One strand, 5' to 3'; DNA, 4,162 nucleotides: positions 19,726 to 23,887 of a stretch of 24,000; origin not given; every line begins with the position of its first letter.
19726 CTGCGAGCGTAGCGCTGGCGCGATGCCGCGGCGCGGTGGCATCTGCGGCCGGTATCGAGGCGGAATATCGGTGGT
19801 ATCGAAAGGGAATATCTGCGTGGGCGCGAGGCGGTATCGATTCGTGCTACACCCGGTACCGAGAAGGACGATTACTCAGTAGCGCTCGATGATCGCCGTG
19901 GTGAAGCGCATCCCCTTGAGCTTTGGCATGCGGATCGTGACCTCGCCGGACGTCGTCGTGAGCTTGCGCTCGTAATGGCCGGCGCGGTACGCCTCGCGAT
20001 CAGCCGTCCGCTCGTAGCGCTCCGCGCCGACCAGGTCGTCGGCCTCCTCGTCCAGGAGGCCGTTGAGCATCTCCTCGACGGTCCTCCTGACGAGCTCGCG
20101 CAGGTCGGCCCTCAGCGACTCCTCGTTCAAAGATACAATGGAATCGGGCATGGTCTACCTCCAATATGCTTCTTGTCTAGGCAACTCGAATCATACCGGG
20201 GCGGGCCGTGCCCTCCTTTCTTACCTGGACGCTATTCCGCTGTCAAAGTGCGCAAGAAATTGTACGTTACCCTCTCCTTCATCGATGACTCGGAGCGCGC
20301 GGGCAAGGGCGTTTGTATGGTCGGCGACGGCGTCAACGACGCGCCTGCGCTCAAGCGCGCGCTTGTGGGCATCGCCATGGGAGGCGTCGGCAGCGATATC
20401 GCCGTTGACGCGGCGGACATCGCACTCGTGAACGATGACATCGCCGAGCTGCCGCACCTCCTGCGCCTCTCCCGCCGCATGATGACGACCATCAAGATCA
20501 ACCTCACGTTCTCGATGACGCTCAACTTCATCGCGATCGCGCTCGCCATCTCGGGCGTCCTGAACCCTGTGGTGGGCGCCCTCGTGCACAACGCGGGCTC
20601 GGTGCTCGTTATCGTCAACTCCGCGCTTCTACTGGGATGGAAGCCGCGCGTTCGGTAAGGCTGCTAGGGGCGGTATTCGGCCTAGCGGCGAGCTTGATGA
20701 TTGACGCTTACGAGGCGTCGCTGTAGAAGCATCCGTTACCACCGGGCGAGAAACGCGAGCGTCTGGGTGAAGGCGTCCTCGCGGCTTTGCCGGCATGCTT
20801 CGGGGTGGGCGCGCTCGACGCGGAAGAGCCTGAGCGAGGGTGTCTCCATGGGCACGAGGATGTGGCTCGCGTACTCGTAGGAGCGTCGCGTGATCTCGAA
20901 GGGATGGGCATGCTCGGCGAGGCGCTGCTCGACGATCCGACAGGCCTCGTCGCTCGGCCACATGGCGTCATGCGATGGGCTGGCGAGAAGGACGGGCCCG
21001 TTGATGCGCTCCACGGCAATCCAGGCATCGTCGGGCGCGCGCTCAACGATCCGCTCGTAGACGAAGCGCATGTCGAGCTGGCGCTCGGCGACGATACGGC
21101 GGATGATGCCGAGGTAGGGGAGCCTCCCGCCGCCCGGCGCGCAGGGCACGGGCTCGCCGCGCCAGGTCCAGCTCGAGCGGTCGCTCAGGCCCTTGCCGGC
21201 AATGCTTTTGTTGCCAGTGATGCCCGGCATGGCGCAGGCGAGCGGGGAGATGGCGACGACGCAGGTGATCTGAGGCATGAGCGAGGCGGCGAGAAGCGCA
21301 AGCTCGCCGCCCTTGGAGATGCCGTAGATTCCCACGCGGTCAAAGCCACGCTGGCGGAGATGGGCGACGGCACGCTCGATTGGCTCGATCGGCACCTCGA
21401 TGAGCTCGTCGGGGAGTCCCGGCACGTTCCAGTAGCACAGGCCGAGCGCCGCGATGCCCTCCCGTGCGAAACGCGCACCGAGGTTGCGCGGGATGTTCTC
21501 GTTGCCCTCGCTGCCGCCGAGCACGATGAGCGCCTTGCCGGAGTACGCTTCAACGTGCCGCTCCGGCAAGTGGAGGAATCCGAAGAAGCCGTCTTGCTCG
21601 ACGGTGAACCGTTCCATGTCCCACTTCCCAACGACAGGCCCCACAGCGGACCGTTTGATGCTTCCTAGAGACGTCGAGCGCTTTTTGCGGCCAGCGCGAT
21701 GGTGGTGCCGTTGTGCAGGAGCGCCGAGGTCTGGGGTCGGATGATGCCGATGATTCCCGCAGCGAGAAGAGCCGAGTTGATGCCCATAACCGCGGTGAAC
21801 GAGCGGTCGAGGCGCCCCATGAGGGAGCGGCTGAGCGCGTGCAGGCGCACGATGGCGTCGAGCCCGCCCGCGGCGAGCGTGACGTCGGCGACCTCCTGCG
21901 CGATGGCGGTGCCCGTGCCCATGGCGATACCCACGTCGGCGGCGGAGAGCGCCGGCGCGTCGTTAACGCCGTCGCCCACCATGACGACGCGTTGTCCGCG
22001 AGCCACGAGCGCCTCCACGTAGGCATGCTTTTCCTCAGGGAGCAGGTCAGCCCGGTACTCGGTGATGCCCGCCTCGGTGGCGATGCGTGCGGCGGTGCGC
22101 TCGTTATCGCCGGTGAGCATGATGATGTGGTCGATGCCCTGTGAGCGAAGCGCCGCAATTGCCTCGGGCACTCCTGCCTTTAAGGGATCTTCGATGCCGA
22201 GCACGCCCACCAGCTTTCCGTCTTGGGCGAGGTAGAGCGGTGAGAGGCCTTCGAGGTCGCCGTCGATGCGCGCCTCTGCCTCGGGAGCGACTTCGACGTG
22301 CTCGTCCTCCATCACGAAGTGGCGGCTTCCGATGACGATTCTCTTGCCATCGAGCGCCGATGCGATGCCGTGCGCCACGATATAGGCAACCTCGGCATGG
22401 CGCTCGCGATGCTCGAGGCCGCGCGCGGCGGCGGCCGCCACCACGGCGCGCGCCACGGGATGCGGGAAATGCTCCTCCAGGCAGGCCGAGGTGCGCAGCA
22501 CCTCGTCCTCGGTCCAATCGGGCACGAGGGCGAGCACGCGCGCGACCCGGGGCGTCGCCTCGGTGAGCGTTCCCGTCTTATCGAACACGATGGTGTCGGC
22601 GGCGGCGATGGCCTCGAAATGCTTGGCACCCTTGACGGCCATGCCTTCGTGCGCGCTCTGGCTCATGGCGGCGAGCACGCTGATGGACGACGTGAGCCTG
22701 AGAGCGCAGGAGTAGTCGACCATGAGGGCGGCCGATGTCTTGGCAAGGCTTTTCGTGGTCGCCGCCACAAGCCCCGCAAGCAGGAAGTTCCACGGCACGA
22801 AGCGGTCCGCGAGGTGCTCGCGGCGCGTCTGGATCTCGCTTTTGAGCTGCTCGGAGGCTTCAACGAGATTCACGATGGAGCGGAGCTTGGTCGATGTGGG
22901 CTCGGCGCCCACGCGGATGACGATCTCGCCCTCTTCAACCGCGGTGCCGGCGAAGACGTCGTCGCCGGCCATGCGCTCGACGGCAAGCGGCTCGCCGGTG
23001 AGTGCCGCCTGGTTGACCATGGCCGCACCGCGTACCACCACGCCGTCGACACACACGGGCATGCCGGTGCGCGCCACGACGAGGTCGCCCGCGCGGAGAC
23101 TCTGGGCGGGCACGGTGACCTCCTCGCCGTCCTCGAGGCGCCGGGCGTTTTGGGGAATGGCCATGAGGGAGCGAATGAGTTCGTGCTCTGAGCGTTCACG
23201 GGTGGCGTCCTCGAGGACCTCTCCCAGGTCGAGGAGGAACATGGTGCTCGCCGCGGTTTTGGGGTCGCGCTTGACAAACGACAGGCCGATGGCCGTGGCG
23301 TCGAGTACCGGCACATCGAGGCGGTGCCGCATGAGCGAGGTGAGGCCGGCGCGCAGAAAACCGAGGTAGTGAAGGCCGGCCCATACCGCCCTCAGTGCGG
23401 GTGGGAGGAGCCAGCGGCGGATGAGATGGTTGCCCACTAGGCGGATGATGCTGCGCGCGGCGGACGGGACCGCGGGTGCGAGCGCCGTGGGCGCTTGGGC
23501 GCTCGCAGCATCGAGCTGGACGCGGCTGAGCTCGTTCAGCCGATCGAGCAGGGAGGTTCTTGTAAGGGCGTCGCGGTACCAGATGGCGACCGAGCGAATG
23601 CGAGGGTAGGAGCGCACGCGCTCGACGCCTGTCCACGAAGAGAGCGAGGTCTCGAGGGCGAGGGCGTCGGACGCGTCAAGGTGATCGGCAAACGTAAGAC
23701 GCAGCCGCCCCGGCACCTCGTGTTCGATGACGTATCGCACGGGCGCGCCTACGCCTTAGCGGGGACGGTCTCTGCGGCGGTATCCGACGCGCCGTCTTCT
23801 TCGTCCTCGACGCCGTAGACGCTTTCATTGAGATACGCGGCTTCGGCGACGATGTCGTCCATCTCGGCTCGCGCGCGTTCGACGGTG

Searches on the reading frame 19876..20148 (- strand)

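Call 19: search_protein_families(library=pfam, proteins=[window:19876-20148:-], max_evalue=0.01)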
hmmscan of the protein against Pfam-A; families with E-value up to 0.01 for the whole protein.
window:19876-20148:- (90 aa): 1 family
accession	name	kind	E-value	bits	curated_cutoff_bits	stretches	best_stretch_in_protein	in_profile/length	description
PF00872.24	Transposase_mut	-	2.2e-16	60.2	21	1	8-90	14-96/379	Transposase, Mutator family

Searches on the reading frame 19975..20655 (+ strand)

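Call 19: search_protein_families(library=pfam, proteins=[window:19975-20655:+], max_evalue=0.01)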
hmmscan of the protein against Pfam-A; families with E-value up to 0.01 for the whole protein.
window:19975-20655:+ (227 aa): 1 family
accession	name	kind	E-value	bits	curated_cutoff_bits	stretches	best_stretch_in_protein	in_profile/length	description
PF00702.32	Hydrolase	-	0.0024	18.8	26.4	1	111-129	172-190/191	haloacid dehalogenase-like hydrolase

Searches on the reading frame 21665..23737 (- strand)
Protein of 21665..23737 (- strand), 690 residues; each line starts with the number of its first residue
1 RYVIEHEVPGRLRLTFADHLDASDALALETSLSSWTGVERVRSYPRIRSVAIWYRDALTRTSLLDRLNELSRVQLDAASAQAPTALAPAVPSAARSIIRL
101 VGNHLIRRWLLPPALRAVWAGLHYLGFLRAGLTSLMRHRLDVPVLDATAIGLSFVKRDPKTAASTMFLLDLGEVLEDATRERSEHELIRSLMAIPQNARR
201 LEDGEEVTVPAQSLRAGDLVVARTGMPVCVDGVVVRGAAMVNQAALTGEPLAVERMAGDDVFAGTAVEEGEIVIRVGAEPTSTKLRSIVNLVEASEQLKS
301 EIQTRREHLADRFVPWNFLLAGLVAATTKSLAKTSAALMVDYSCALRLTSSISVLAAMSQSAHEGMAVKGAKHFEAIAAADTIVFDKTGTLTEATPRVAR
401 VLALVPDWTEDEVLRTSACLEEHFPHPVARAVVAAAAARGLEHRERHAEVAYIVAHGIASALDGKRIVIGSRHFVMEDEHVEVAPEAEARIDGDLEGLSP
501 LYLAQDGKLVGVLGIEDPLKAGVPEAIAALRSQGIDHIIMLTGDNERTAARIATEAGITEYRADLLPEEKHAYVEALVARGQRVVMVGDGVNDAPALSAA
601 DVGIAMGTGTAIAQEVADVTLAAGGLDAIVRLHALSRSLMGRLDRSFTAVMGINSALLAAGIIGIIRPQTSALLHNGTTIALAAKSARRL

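Call 19: search_protein_families(library=pfam, proteins=[window:21665-23737:-], max_evalue=0.01)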
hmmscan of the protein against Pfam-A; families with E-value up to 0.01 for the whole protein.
window:21665-23737:- (690 aa): 3 families
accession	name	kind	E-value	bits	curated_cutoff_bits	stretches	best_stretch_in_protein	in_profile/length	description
PF00122.25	E1-E2_ATPase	-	2.9e-35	121.9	28.1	1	194-363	3-180/181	E1-E2 ATPase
PF00702.32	Hydrolase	-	5.5e-33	115.4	26.4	1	381-601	2-191/191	haloacid dehalogenase-like hydrolase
PF08282.18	Hydrolase_3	-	1.4e-05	25.4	20.9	1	575-621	197-243/255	haloacid dehalogenase-like hydrolase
